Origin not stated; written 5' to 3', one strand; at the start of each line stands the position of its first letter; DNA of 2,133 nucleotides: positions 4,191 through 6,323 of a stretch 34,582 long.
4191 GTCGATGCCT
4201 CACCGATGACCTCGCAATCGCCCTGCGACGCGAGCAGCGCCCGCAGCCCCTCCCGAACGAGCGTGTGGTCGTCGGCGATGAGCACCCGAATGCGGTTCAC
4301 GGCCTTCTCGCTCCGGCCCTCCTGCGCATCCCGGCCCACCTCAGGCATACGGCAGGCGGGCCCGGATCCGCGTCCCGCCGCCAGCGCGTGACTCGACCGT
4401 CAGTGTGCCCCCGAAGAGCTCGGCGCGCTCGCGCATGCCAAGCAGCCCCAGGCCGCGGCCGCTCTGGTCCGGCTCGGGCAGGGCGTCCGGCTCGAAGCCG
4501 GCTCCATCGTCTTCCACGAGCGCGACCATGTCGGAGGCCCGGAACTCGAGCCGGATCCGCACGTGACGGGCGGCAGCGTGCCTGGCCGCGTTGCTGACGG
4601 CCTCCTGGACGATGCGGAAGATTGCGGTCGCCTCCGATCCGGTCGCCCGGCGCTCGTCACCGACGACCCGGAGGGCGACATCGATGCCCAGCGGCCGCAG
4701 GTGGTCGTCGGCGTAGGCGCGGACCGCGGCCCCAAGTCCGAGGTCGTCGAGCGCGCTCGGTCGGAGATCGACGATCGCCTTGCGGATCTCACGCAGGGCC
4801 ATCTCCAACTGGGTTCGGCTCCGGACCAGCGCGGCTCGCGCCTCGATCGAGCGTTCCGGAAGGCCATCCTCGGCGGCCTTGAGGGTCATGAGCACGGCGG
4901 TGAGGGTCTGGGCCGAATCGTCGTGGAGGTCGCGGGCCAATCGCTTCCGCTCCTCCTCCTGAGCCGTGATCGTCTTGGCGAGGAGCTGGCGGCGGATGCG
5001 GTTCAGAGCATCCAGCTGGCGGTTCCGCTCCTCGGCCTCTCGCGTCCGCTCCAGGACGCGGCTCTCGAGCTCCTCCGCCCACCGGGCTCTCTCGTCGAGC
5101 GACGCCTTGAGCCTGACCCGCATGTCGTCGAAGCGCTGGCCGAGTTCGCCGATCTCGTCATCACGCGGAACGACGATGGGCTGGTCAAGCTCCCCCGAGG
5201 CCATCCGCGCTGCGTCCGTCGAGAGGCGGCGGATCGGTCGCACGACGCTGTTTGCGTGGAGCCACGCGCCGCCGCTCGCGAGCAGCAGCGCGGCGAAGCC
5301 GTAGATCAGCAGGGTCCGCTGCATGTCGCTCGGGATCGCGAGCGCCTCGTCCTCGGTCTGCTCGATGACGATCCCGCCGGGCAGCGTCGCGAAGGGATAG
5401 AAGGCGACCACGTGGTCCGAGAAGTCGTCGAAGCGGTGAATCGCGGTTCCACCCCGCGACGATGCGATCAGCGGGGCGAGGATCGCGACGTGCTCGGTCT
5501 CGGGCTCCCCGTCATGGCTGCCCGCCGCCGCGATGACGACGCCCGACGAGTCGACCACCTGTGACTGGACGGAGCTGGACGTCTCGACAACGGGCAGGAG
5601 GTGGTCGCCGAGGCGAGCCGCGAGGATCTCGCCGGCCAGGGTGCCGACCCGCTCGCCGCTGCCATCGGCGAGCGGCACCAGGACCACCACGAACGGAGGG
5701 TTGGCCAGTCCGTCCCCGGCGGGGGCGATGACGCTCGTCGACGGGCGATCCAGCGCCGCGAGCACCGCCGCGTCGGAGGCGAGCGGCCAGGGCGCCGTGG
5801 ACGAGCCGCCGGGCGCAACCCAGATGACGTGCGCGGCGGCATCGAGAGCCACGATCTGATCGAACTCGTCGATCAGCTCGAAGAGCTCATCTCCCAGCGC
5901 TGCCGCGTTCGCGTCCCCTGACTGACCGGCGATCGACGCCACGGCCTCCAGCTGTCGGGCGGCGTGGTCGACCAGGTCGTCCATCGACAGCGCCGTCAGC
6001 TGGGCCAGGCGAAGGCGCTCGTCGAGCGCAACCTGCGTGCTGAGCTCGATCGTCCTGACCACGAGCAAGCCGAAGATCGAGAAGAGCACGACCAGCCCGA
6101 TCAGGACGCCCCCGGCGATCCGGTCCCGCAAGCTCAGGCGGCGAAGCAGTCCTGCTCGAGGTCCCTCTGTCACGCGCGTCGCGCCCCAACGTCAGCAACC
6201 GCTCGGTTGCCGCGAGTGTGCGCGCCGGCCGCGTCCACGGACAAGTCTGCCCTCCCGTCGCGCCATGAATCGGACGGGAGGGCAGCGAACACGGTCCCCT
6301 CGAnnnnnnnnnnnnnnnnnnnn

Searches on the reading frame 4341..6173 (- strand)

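Call 33: search_protein_families(library=pfam, proteins=[window:4341-6173:-], max_evalue=0.0001)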
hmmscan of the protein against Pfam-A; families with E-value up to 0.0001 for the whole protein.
window:4341-6173:- (610 aa): 4 families
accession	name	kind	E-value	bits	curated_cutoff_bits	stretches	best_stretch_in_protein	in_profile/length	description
PF02518.31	HATPase_c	-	1.1e-19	71.3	26.4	1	516-609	4-109/111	Histidine kinase-, DNA gyrase B-, and HSP90-like ATPase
PF07730.19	HisKA_3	-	5.5e-14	52.9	24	1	408-475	1-68/68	Histidine kinase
PF00672.30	HAMP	-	1e-13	51.8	25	1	307-356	3-52/53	HAMP domain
PF13581.12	HATPase_c_2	-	5e-08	33.5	27.4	1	506-578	20-105/127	Histidine kinase-like ATPase domain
